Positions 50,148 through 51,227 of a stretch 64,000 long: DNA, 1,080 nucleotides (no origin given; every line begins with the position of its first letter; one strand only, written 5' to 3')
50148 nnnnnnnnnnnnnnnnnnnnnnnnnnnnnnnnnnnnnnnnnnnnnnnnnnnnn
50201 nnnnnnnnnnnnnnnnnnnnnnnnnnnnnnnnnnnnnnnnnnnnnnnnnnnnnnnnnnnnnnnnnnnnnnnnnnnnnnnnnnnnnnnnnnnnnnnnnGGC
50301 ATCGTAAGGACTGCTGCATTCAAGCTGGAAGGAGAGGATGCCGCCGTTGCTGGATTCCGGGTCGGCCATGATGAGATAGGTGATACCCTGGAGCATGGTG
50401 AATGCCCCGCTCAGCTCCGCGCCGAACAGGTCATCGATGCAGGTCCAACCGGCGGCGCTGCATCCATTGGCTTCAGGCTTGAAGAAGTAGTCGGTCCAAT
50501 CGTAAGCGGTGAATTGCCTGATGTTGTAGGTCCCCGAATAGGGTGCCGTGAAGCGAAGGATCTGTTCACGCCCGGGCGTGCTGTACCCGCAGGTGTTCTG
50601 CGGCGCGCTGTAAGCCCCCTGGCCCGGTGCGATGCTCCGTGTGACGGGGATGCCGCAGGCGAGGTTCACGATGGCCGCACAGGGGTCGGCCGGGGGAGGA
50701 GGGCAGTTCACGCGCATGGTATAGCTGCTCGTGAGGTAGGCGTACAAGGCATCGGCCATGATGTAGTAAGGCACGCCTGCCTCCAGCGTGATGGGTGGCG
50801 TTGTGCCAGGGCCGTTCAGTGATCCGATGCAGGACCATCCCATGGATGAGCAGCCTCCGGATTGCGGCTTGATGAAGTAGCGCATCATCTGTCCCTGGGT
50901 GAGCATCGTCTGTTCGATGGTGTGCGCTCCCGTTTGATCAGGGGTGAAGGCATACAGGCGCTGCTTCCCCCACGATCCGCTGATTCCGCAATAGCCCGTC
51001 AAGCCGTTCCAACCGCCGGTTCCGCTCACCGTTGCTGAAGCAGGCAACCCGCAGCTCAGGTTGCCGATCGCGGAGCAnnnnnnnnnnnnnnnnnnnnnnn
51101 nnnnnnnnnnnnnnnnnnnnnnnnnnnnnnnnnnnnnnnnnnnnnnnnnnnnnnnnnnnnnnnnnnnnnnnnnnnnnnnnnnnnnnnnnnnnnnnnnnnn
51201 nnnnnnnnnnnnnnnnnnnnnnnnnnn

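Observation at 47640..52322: Giant secreted protein built from seven tandem cysteine-framed modules, with no recognisable anchoring or sorting signal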

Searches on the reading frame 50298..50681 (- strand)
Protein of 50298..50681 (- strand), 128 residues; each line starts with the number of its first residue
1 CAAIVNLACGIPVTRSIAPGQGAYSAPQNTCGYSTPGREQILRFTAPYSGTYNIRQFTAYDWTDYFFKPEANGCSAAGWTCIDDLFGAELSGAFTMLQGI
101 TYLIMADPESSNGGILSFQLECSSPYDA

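Call 11: search_protein_families(library=pfam, proteins=[window:50298-50681:-], max_evalue=10)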
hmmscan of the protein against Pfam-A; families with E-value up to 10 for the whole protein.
seq(128 aa): 0 families

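Call 19: find_homologous_proteins(query=A1, max_evalue=0.001)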
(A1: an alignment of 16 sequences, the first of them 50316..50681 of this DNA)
Query A1 (16 sequences): 610 candidates shared short words with the query, none scored E <= 0.001.
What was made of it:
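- Tried and rejected: Word-indexed homolog search with the module alignment returned nothing, not even the query protein (call 19).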

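Call 27: predict_structure(alignment_id=A1)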
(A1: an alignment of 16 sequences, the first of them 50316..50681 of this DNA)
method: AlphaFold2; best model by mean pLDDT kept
length: 122 residues; sequences in the alignment: 16
mean_pLDDT: 91.4   pTM: 0.85
mean pLDDT of the five models: 91.4, 91.3, 91.0, 90.7, 89.9
residues with pLDDT >= 90: 95; 70-90: 18; 50-70: 9; < 50: 0
segments of 3 or more residues with pLDDT < 50: none
pLDDT, mean of each block of 10 residues (from residue 1): 84 95 69 87 96 97 95 88 96 98 94 96 95
secondary structure, 60 per line:
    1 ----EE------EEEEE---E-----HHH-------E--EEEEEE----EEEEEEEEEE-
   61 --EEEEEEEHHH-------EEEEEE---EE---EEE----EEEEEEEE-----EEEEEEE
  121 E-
elements in order: E13-17 E40-45 E50-59 E63-69 E80-85 E94-96 E101-108 E114-121
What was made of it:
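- On PPC superfamily (Pfam PF04151 / collagenase collagen-binding-domain fold): AF2 model of module 4 (pLDDT 91.4, call 27).
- The module 4 model has pLDDT 91.4 (call 27).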

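Call 30: search_protein_representatives(alignment_id=A1)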
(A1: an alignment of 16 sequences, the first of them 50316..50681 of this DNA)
Query: 16 sequences, 121 profile positions. Proteins with E-value up to 0.001 (for the whole library): 2733; up to 1e-10: 1013; up to 1e-30: 222. The best 150 are listed.
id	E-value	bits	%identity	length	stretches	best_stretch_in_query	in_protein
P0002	1.3e-246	819.6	-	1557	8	1-121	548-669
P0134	1.8e-229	764.3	-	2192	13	1-119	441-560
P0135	1.8e-173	583.5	-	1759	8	1-121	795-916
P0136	8.1e-169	568.5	-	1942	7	1-121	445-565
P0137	1.2e-153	519.6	-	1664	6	1-121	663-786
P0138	1.2e-149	506.6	-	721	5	1-121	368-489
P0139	1.0e-145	493.9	-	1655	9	1-119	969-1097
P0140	1.3e-145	493.6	-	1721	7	1-121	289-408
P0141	7.6e-141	478.2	-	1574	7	1-121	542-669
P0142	4.7e-137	466.0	-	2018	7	1-121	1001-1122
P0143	1.4e-132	451.5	-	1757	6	1-121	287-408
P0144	7.1e-132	449.2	-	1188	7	1-121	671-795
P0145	1.2e-129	442.0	-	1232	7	1-121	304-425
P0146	2.2e-129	441.2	-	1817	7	1-121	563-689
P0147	1.0e-125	429.4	-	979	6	2-121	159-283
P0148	2.0e-125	428.4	-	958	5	1-121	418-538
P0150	3.4e-119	408.3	-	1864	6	1-121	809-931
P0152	2.8e-117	402.1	-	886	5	1-121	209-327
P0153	6.8e-117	400.9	-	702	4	1-121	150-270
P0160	3.1e-104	360.0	-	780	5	1-121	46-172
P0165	7.5e-99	342.6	-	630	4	1-121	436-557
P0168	1.7e-84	296.3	-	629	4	1-121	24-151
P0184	3.6e-68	243.6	-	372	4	1-121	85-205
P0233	4.8e-47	175.4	-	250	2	1-121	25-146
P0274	6.4e-39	149.2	-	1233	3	1-121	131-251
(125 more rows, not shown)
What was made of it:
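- The family has 2733 clusters at E<=1e-3 (call 30).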

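Call 31: fold_search(model_id=the predicted structure, library=pdb)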
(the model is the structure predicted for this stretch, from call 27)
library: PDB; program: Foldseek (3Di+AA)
matches with E <= 10: 1762; with E <= 0.001: 6
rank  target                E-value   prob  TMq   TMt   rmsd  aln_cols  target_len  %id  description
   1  5sv5                  1.5e-04  1.00  0.63  0.72   3.5       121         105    9  1.0 Angstrom Crystal Structure of pre-Peptidase C-terminal Domain of Collagenase from Bacillus anthracis. (released 2016-08-17)
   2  1nqj_A                2.8e-04  1.00  0.62  0.76   3.4       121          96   15  CRYSTAL STRUCTURE OF CLOSTRIDIUM HISTOLYTICUM COLG COLLAGENASE COLLAGEN-BINDING DOMAIN 3B AT 1.0 ANGSTROM RESOLUTION I (released 2003-04-15)
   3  7kp4_B                6.3e-04  1.00  0.46  0.43   6.9       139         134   13  Crystal structure of human claudin-4 in complex with Clostridium perfringens enterotoxin C-terminal domain (released 2020-12-09)
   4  3jqw_C                6.6e-04  1.00  0.52  0.53   4.1       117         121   15  Crystal structure of Clostridium histolyticum colH collagenase collagen-binding domain 3 at 2 Angstrom resolution in p (released 2010-09-29)
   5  6ov3_B                6.6e-04  1.00  0.50  0.49   5.7       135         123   12  Crystal structure of human claudin-9 in complex with Clostridium perfringens entertoxin C-terminal domain in open form (released 2019-09-04)
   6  9pzi_G                7.8e-04  1.00  0.39  0.39   7.1       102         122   14  Crystal Structure of synthetic antibody COP-2 in complex with the C-terminal domain of Clostridium perfringens enterot (released 2025-08-20)
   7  8u5d_B                1.0e-03  1.00  0.45  0.43   6.5       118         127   13  Crystal Structure of C-terminal domain of Clostridium perfringens Enterotoxin in Space Group P 41 21 2 (released 2023-12-20)
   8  8u5b_B                1.1e-03  1.00  0.43  0.43   6.8       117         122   12  Cryo-EM structure of human claudin-4 complex with Clostridium perfringens enterotoxin C-terminal domain and sFab COP-1 (released 2023-09-27)
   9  6ov2_B                1.1e-03  1.00  0.40  0.38   7.3       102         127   14  Crystal structure of human claudin-9 in complex with Clostridium perfringens entertoxin C-terminal domain in closed fo (released 2019-09-04)
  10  3x29_B                1.3e-03  1.00  0.39  0.41   7.0       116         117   12  CRYSTAL STRUCTURE of MOUSE CLAUDIN-19 IN COMPLEX with C-TERMINAL FRAGMENT OF CLOSTRIDIUM PERFRINGENS ENTEROTOXIN (released 2015-01-21)
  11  9pzi_H                1.3e-03  1.00  0.43  0.42   7.5       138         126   12  Crystal Structure of synthetic antibody COP-2 in complex with the C-terminal domain of Clostridium perfringens enterot (released 2025-08-20)
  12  2o8o_A                1.6e-03  1.00  0.61  0.67   3.6       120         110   13  Crystal structure of Clostridium histolyticum colg collagenase collagen-binding domain 3B at 1.35 Angstrom resolution  (released 2007-12-11)
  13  8u5e_D                1.6e-03  1.00  0.41  0.40   6.8       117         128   14  Crystal Structure of C-terminal domain of Clostridium perfringens Enterotoxin in Space Group P 21 21 21 (released 2023-12-20)
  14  9j7x                  1.6e-03  1.00  0.41  0.41   6.2       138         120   12  Crystal structure of quintuple mutant C terminal fragment of Clostridium perfringens enterotoxin (C-CPEm19) (released 2025-06-18)
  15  3zm8_A                1.7e-03  0.99  0.38  0.14   9.4       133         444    9  Crystal structure of Podospora anserina GH26-CBM35 beta-(1,4)- mannanase (released 2013-04-17)
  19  1nqj_B                1.9e-03  1.00  0.63  0.67   4.0       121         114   14  CRYSTAL STRUCTURE OF CLOSTRIDIUM HISTOLYTICUM COLG COLLAGENASE COLLAGEN-BINDING DOMAIN 3B AT 1.0 ANGSTROM RESOLUTION I (released 2003-04-15)
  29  3jqw_A                3.0e-03  1.00  0.59  0.61   4.0       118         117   15  Crystal structure of Clostridium histolyticum colH collagenase collagen-binding domain 3 at 2 Angstrom resolution in p (released 2010-09-29)
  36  3jqw_B                3.7e-03  1.00  0.51  0.52   4.1       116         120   16  Crystal structure of Clostridium histolyticum colH collagenase collagen-binding domain 3 at 2 Angstrom resolution in p (released 2010-09-29)
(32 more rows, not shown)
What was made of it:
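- On PPC superfamily (Pfam PF04151 / collagenase collagen-binding-domain fold): Foldseek top hits 5sv5, 1nqj, 3jqw and 2o8o, with TMt up to 0.76 (call 31).
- Closest known: PPC. Same: Same β-sandwich fold (TM 0.6-0.76, call 31).
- Its Foldseek top hits are 5sv5 (collagenase PPC domain) and 1nqj and 3jqw (ColG and ColH collagen-binding domains), with TM 0.6-0.76 (call 31).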

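Call 32: search_protein_families(library=pfam, proteins=[P0138, P0147, P0148, P0152, P0153, P0160, P0165, P0168, P0184, P0233], max_evalue=0.01)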
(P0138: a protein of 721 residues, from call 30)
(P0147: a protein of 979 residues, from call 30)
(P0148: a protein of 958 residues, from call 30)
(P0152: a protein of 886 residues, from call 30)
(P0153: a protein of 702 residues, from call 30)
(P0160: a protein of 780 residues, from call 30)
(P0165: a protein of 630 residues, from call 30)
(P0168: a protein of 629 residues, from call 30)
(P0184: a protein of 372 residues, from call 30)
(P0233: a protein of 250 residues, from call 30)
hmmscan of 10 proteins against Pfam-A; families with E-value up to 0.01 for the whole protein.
P0138 (721 aa): 0 families

P0147 (979 aa): 3 families
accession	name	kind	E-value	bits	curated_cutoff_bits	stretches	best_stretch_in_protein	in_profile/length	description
PF18962.6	Por_Secre_tail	-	2.2e-10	41.1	27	1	905-974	1-71/75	Secretion system C-terminal sorting domain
PF11617.13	Cu-binding_MopE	-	6.4e-09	36.3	27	1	859-888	1-30/30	Putative metal-binding motif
PF11589.14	DUF3244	-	0.0042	17.5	25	0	923-968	40-86/96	Domain of unknown function (DUF3244)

P0148 (958 aa): 3 families
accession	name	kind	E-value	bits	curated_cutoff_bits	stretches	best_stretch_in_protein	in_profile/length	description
PF02494.22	HYR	-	1.2e-12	48.5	21.7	2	839-918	1-79/81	HYR domain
PF23237.1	HYR_4C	-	0.00018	22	27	0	857-919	9-72/73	HYR-like domain with 4 cysteines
PF19077.6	Big_13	-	0.006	17.5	27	0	890-922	69-101/102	Bacterial Ig-like domain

P0152 (886 aa): 0 families

P0153 (702 aa): 3 families
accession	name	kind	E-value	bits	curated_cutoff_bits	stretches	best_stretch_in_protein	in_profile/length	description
PF00630.25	Filamin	-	0.00036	21.7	26.9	0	574-592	66-84/93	Filamin/ABP280 repeat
PF06832.18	BiPBP_C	-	0.00044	20.5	26.8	0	571-597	61-87/90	Penicillin-Binding Protein C-terminus Family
PF21916.1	mtd_2nd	-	0.002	18.9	24.6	0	620-666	35-81/115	Mtd second domain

P0160 (780 aa): 9 families
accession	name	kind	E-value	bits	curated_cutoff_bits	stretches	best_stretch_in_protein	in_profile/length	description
PF18962.6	Por_Secre_tail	-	1.9e-11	44.5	27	1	710-778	1-74/75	Secretion system C-terminal sorting domain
PF07691.17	PA14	-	9.4e-11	42.2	24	0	224-284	54-113/147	PA14 domain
PF07495.19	Y_Y_Y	-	9.9e-10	38.6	26.6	0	198-237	6-45/65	Y_Y_Y domain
PF04151.21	PPC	-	4.4e-07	31.1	25.9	0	467-500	37-70/70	Bacterial pre-peptidase C-terminal domain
PF21955.1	CarG-like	-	7e-05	23.4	28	0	480-512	93-125/144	Carbapenem resistance protein CarG-like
PF00630.25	Filamin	-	7.6e-05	23.9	26.9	0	483-501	65-83/93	Filamin/ABP280 repeat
PF23664.1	Ig_Pom152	-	8.1e-05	23.3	27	0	86-109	60-83/106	Nucleoporin pom152-like, immunoglobulin-like domain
PF10528.15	GLEYA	-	0.00012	22.7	26.2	0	224-283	9-70/91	GLEYA domain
PF16586.11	DUF5060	-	0.0035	18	27.2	0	354-369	54-69/70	Domain of unknown function (DUF5060)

P0165 (630 aa): 0 families

P0168 (629 aa): 4 families
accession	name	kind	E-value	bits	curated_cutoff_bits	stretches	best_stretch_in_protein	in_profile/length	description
PF18962.6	Por_Secre_tail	-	1.7e-12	47.9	27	1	559-627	1-74/75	Secretion system C-terminal sorting domain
PF07691.17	PA14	-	0.0003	21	24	0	203-264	54-114/147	PA14 domain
PF07495.19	Y_Y_Y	-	0.002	18.4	26.6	0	66-85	28-46/65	Y_Y_Y domain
PF16820.11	PKD_3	-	0.0096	16.2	26.3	0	25-83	10-64/68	PKD-like domain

P0184 (372 aa): 3 families
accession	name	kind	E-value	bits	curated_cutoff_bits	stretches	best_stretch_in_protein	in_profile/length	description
PF13715.12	CarbopepD_reg_2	-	4.8e-12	46.2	32.2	1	13-56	1-44/88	CarboxypepD_reg-like domain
PF13620.12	CarboxypepD_reg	-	1.2e-07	32.4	32.3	1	13-57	2-49/82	Carboxypeptidase regulatory-like domain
PF22902.2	NOMO1-like_9th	-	0.0066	16.6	27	0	25-61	12-53/75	BOS complex subunit NOMO1-like, beta sandwich domain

P0233 (250 aa): 0 families

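Call 36: search_solved_structures(query=A1, max_evalue=10, show_alignments=2)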
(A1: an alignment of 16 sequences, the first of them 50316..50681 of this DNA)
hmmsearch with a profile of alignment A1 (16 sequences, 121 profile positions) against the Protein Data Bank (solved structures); distinct sequences matched with E-value up to 10: 6.
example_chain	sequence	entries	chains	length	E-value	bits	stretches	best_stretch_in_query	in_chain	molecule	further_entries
2luw_A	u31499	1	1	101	2.3e-05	27.9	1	34-115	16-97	Metalloprotease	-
7biz_A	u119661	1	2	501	0.7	13.4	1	37-83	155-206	Cell surface protein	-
4xxw_B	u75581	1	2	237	0.92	13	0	83-109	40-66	Protocadherin-15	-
4apx_B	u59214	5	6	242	0.98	13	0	83-109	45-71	PROTOCADHERIN-15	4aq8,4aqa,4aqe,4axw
6n22_A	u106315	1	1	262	1.3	12.6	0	83-109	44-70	Protocadherin-15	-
9lc0_I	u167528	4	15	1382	1.3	12.6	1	39-91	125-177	Non-contractile tail sheath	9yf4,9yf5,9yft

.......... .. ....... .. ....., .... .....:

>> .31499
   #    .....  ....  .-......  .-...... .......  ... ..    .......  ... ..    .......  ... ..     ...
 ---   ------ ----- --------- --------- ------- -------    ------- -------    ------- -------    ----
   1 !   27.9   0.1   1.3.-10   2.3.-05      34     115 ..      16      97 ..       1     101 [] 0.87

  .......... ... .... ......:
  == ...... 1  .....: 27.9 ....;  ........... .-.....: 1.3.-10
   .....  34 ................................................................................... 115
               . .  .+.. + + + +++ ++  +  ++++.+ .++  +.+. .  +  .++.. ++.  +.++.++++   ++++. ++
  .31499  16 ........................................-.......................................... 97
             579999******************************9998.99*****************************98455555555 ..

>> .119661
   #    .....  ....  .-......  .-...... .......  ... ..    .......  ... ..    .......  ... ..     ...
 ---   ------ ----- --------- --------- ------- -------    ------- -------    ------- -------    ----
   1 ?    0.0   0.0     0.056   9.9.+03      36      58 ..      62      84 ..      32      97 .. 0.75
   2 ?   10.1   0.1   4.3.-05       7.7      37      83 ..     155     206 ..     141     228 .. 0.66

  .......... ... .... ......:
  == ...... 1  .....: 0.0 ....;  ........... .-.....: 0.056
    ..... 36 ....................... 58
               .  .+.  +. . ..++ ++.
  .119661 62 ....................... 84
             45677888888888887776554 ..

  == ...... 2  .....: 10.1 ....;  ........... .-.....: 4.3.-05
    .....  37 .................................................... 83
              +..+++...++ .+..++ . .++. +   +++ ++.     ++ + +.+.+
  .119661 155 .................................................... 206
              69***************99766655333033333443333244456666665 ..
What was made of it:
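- On PPC superfamily (Pfam PF04151 / collagenase collagen-binding-domain fold): The 16-sequence module profile does hit PPC domain 2LUW at E 2.3e-5, 27.9 bits (call 36).
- Closest known: PPC. Same: Profile-level sequence similarity to 2LUW (E 2.3e-5, call 36).
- The module profile hits PPC domain 2LUW at E 2.3e-5 (call 36).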

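Call 71: search_protein_families(library=pfam, proteins=[P0134, P0135, P0136, P0137], max_evalue=0.001)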
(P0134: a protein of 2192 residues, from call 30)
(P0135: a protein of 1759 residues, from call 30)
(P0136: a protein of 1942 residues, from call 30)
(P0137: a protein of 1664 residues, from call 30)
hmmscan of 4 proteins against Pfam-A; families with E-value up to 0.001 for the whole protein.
P0134 (2192 aa): 1 family
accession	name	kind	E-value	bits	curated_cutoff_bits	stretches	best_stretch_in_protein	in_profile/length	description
PF16820.11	PKD_3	-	2.2e-06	27.9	26.3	0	864-899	30-64/68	PKD-like domain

P0135 (1759 aa): 7 families
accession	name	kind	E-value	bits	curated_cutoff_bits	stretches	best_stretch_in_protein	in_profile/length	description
PF13573.12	SprB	-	1.6e-30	104.8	28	4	1530-1564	1-35/37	SprB repeat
PF20009.4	GEVED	-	1.5e-16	61.4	24.4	1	102-176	2-77/78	GEVED domain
PF18962.6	Por_Secre_tail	-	1.1e-12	48.5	27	1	1682-1757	1-74/75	Secretion system C-terminal sorting domain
PF11617.13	Cu-binding_MopE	-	4.1e-09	37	27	1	1340-1370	1-30/30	Putative metal-binding motif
PF23759.1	GBD_T9SS_assoc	-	2.4e-06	28.3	27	1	1080-1166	33-114/116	Galactose binding domain-like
PF00041.27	fn3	-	4e-05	24.2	25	0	187-260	3-67/84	Fibronectin type III domain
PF16656.11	Pur_ac_phosph_N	-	0.00031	21.7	30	1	190-279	6-93/93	Purple acid Phosphatase, N-terminal domain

P0136 (1942 aa): 3 families
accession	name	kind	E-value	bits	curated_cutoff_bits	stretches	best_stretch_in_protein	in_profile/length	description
PF23237.1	HYR_4C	-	2.4e-32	111.4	27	5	1761-1831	5-73/73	HYR-like domain with 4 cysteines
PF18962.6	Por_Secre_tail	-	3.1e-05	24.6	27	0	1865-1936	3-71/75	Secretion system C-terminal sorting domain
PF21562.3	Gp63_3rd_G7C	-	0.00067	19.9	27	0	1495-1534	2-38/66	G7C, Tail fiber protein, domain 3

P0137 (1664 aa): 2 families
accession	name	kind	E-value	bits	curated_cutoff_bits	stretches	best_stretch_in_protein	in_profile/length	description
PF05048.19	NosD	-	2.1e-08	34.3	23.6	1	1212-1362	45-201/212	Periplasmic copper-binding protein (NosD)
PF18067.7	Lipase_C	-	3.6e-05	24.7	27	0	748-782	45-78/96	Lipase C-terminal domain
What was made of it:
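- Closest known: Giant T9SS-secreted adhesins of Flavobacterium johnsoniae. Same: Relatives combine the module with SprB repeats (P0135, call 71).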

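Call 74: search_protein_families(library=pfam, proteins=[P0142, P0274, P0150], max_evalue=0.01)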
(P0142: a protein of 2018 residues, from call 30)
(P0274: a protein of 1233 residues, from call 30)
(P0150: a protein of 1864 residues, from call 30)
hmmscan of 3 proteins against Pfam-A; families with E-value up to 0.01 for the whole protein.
P0142 (2018 aa): 3 families
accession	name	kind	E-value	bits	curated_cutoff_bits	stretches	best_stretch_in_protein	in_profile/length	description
PF20009.4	GEVED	-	3.1e-17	63.6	24.4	1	696-769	1-77/78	GEVED domain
PF00041.27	fn3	-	4.2e-07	30.5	25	0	780-870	3-83/84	Fibronectin type III domain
PF00404.24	Dockerin_1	-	0.0026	18.4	22.9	1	1957-2005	2-54/57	Dockerin type I domain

P0274 (1233 aa): 6 families
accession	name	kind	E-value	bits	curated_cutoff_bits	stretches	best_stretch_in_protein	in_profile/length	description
PF00041.27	fn3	-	5.2e-13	49.5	25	1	478-563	2-80/84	Fibronectin type III domain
PF19081.6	Ig_7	-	1.3e-09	38.6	27.3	2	812-896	1-81/84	Ig-like domain CHU_C associated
PF00404.24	Dockerin_1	-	2.7e-07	31.1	22.9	1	1176-1225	2-56/57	Dockerin type I domain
PF13895.12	Ig_2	-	6.8e-05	23.5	27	2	919-967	28-79/79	Immunoglobulin domain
PF16656.11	Pur_ac_phosph_N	-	0.00052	21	30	0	45-118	12-87/93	Purple acid Phosphatase, N-terminal domain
PF13620.12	CarboxypepD_reg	-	0.0013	19.5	32.3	0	1082-1149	15-75/82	Carboxypeptidase regulatory-like domain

P0150 (1864 aa): 8 families
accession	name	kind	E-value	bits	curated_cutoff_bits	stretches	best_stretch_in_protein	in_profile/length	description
PF13583.11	Reprolysin_4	-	5.4e-31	108.3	22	1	232-421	3-188/203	Metallo-peptidase family M12B Reprolysin-like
PF13688.12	Reprolysin_5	-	3.7e-19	70.2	27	1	231-411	2-189/196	Metallo-peptidase family M12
PF13574.12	Reprolysin_2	-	7.6e-18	65.5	27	1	255-415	4-179/195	Metallo-peptidase family M12B Reprolysin-like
PF13582.12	Reprolysin_3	-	5.9e-17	62.8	22.4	1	257-377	2-123/123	Metallo-peptidase family M12B Reprolysin-like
PF19081.6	Ig_7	-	7.3e-13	49.1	27.3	2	1687-1752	20-81/84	Ig-like domain CHU_C associated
PF21446.3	Gp34_trimer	-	1.2e-05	26.2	27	0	1410-1437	81-108/116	Long-tail fiber proximal subunit, C-terminal, trimerization domain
PF19495.4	DUF6030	-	0.0035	17.4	26.7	0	998-1023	100-125/254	Family of unknown function (DUF6030)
PF04151.21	PPC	-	0.0037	18.5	25.9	0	796-869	2-70/70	Bacterial pre-peptidase C-terminal domain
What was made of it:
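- Closest known: Type II X-module-dockerin. Same: A bona fide Pfam dockerin occupies the same position in relative P0274 (call 74).
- Relatives have true dockerins in the same position (call 74).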

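Call 75: find_encoding_contigs(protein=P0274, flank=10000, max_places=2)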
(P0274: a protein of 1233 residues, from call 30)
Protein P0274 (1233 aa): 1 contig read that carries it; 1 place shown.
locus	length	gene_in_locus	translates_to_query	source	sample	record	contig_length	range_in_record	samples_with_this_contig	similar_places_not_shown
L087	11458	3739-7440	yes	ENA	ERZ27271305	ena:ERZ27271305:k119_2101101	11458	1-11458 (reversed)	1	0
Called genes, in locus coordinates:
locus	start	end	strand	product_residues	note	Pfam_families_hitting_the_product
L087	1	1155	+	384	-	?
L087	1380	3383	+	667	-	PF02518:HATPase_c, PF00204:DNA_gyraseB, PF01751:Toprim, PF00986:DNA_gyraseB_C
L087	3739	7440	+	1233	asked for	PF00041:fn3 (faint), PF19081:Ig_7, PF00404:Dockerin_1 (weak)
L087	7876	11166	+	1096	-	PF25852:DUF6242_C (faint), PF02012:BNR (faint), PF14870:PSII_BNR (faint), PF15902:Sortilin-Vps10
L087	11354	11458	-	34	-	?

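Call 76: find_encoding_contigs(protein=P0142, flank=10000, max_places=2)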
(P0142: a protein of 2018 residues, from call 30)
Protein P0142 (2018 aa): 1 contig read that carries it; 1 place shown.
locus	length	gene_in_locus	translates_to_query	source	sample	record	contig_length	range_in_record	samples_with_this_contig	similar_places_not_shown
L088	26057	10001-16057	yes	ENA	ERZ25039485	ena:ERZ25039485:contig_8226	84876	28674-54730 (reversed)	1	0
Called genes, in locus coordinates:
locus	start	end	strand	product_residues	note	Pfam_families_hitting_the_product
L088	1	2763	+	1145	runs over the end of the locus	-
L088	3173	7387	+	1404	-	PF26918:Ig_Eae (faint), PF18657:YDG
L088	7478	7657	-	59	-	-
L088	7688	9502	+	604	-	-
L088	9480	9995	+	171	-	-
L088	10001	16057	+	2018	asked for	PF00041:fn3 (faint), PF20009:GEVED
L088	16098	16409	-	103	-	PF04679:DNA_ligase_A_C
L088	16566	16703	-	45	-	-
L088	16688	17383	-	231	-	PF01068:DNA_ligase_A_M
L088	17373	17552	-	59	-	-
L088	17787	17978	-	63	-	-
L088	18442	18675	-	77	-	-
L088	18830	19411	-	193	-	-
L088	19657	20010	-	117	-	-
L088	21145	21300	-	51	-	-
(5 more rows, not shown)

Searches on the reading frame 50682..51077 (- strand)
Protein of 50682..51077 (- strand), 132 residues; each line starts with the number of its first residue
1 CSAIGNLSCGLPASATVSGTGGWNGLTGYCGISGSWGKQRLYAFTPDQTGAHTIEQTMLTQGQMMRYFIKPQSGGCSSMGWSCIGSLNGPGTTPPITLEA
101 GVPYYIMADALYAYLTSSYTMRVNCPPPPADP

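Call 11: search_protein_families(library=pfam, proteins=[window:50682-51077:-], max_evalue=10)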
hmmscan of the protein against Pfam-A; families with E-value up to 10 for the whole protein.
seq(132 aa): 1 family
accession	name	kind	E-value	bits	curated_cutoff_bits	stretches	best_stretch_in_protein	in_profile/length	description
PF17352.7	MFS18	-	8.2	7.2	25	1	62-103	37-81/96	Male Flower Specific protein 18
